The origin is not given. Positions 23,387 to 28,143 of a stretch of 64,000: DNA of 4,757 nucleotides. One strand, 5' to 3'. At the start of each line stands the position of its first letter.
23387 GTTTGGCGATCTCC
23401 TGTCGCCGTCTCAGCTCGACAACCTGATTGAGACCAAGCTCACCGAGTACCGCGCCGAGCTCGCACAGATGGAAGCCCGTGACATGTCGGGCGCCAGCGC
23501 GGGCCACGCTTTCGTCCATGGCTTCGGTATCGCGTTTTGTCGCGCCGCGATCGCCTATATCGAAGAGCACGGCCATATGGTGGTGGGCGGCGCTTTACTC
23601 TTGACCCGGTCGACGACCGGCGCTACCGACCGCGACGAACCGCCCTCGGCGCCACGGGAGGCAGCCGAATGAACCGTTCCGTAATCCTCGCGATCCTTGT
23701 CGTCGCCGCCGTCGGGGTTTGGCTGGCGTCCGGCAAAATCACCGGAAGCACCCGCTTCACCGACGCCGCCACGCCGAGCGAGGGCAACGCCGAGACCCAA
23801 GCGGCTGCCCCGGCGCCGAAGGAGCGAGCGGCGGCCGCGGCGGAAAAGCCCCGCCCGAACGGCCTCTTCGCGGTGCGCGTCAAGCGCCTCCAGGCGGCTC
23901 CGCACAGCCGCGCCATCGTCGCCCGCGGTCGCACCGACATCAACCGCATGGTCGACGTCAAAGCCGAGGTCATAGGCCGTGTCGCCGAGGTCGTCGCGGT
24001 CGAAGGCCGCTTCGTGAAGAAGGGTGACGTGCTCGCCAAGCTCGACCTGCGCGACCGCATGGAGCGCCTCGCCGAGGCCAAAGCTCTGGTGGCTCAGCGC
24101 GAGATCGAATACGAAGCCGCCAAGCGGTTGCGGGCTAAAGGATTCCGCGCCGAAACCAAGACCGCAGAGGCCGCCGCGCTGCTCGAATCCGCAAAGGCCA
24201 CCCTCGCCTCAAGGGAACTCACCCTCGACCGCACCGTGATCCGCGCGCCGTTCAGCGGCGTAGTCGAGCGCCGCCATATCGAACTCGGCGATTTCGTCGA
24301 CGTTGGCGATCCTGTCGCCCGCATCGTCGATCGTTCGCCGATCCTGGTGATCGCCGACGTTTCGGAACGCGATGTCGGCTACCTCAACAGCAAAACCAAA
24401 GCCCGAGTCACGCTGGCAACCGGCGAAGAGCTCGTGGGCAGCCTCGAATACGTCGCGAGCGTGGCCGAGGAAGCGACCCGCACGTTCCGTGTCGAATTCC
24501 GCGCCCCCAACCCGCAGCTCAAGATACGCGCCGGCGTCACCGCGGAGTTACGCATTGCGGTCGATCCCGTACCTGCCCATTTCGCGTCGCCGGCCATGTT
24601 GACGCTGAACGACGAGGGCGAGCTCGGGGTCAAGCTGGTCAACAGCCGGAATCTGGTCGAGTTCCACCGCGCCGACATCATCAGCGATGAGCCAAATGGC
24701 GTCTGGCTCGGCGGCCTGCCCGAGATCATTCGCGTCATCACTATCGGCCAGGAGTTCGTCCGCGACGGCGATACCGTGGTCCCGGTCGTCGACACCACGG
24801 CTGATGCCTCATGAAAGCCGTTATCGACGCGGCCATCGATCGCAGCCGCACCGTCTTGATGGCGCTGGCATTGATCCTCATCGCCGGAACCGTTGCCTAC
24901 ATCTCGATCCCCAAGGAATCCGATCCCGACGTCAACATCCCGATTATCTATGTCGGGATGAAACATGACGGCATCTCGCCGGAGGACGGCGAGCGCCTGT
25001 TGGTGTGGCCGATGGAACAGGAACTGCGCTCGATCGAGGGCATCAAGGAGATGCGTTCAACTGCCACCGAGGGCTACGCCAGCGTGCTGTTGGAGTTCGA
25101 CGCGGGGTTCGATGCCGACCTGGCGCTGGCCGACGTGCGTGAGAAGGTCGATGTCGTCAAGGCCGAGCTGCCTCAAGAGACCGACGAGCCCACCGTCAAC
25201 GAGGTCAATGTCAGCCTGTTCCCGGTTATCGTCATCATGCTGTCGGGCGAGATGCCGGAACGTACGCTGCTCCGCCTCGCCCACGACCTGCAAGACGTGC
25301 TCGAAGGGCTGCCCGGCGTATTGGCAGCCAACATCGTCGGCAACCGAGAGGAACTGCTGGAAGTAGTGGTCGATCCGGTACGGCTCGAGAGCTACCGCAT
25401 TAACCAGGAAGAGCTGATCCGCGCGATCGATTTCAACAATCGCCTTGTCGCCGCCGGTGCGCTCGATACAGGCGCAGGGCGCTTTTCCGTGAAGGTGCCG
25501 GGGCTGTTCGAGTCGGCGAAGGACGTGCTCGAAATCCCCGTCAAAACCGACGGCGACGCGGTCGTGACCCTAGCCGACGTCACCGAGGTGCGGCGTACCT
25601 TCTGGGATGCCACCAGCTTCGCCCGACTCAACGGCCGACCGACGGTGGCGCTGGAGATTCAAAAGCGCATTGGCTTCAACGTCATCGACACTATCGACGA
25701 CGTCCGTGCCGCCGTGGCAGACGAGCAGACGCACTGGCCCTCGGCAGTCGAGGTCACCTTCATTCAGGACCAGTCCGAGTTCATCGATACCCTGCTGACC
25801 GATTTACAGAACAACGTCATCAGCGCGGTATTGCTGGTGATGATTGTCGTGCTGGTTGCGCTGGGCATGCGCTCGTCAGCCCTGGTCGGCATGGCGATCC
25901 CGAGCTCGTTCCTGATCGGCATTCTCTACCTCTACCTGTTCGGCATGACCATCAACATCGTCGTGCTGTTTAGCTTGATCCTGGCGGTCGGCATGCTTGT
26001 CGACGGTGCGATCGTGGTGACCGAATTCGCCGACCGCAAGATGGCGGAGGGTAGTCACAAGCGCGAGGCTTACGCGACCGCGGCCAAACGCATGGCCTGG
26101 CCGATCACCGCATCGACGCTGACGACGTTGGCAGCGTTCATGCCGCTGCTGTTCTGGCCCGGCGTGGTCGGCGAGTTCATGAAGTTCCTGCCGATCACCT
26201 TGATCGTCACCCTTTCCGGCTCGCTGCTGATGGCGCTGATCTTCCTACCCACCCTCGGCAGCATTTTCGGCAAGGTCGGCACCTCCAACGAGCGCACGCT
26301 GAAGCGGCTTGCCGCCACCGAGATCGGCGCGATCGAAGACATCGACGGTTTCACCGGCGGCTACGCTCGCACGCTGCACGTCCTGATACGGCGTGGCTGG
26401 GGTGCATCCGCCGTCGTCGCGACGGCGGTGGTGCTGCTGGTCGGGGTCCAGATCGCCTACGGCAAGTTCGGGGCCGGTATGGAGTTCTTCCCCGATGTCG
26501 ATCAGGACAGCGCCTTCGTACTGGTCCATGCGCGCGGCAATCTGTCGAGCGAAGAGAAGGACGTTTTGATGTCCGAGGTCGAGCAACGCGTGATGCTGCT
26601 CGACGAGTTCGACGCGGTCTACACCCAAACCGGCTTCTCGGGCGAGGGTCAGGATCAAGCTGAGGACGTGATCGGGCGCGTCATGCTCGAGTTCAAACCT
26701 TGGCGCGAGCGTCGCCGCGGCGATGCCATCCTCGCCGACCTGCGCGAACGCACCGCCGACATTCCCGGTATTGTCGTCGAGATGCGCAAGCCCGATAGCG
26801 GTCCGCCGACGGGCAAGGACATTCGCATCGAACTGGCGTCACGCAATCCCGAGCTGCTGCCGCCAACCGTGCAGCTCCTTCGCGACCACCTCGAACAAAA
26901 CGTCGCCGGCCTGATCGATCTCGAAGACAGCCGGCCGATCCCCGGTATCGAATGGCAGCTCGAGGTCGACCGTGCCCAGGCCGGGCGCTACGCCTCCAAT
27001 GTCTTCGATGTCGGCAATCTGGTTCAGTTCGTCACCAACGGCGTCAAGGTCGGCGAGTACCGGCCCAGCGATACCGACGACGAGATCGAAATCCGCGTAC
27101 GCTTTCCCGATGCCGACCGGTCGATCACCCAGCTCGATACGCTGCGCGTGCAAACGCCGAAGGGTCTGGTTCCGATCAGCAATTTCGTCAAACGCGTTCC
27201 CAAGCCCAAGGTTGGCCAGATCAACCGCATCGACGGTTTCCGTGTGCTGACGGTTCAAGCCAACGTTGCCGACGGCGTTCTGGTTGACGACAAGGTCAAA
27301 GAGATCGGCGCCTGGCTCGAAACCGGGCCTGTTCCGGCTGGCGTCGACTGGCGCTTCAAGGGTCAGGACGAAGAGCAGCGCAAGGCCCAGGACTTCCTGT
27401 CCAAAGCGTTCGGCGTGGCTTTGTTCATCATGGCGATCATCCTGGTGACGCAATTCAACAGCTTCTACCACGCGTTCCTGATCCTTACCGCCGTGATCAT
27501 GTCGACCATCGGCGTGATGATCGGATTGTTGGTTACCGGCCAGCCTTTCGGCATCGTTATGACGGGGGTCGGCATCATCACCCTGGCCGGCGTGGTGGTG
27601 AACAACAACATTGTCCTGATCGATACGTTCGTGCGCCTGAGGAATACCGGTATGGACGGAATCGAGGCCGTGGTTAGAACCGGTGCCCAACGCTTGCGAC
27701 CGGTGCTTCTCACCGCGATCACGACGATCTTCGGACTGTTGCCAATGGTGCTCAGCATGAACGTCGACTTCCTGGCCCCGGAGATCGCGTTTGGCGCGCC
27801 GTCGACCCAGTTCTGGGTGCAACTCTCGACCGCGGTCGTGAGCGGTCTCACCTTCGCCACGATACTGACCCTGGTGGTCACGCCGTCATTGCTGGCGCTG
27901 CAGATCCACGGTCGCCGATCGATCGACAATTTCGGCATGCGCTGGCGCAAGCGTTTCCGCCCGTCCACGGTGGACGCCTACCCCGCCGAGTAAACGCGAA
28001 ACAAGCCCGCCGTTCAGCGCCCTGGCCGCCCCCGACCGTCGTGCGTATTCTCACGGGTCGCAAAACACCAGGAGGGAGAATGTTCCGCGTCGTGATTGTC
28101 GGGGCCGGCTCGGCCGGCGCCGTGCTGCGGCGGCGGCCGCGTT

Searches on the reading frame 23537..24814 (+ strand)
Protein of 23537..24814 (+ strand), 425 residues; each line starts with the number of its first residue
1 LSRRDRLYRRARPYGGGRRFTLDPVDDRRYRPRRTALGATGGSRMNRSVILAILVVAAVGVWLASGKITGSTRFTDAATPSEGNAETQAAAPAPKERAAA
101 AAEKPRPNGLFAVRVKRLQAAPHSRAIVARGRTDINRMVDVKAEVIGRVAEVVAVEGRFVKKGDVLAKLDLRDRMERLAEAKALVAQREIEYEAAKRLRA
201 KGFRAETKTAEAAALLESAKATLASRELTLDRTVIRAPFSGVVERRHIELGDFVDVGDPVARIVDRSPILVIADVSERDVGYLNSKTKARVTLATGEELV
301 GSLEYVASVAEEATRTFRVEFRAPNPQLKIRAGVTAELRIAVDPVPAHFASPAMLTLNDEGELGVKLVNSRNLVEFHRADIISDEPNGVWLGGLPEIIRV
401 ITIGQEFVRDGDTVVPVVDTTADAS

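Call 7: search_protein_families(library=pfam, proteins=[window:23537-24814:+], max_evalue=0.00001)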
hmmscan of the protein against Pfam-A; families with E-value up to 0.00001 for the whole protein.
window:23537-24814:+ (425 aa): 4 families
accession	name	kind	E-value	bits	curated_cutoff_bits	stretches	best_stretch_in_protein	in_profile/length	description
PF13437.12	HlyD_3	-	3.9e-24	85.9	22.2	1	234-333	1-106/106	HlyD family secretion protein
PF16576.10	HlyD_D23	-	2.6e-23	82.9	30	1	132-336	13-214/214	Barrel-sandwich domain of CusB or HlyD membrane-fusion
PF00364.28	Biotin_lipoyl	-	6.5e-07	29.5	22.1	0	234-263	44-73/73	Biotin-requiring enzyme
PF13533.13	Biotin_lipoyl_2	-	2.4e-06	27.6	29.8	0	147-170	9-32/32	Biotin-lipoyl like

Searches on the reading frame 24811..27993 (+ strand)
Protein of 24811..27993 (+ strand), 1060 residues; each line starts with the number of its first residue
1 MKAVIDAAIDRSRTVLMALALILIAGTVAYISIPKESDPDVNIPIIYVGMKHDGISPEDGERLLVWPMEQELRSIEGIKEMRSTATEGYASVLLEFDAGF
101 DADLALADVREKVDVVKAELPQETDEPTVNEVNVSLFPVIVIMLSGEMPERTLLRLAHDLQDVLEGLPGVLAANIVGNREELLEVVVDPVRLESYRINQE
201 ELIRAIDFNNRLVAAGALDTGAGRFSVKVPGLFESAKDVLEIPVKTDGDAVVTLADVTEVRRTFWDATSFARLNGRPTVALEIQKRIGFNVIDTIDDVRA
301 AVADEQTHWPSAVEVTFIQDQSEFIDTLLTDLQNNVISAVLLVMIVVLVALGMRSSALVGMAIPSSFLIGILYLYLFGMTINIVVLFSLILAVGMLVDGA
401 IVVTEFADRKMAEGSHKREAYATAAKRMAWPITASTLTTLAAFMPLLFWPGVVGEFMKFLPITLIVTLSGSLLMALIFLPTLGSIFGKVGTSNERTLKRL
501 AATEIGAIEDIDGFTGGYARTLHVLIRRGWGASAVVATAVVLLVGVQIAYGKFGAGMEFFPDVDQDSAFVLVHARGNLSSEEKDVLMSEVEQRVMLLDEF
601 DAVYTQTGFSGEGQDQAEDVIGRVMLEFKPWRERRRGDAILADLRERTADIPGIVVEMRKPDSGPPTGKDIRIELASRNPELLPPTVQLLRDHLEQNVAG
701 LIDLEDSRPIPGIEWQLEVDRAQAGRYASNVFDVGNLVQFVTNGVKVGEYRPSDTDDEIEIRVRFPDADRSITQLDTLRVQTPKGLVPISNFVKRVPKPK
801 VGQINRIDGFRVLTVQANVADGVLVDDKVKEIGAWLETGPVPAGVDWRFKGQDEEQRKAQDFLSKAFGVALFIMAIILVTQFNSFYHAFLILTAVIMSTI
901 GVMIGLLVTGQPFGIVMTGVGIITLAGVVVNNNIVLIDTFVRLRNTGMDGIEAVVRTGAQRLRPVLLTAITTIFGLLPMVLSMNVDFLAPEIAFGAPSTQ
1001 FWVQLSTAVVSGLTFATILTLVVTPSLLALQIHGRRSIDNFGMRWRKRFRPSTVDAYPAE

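Call 7: search_protein_families(library=pfam, proteins=[window:24811-27993:+], max_evalue=0.00001)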
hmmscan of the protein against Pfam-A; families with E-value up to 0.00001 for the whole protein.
window:24811-27993:+ (1060 aa): 1 family
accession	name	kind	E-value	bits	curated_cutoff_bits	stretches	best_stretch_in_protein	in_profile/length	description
PF00873.25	ACR_tran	-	4.3e-176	588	28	1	5-1028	2-1017/1021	AcrB/AcrD/AcrF family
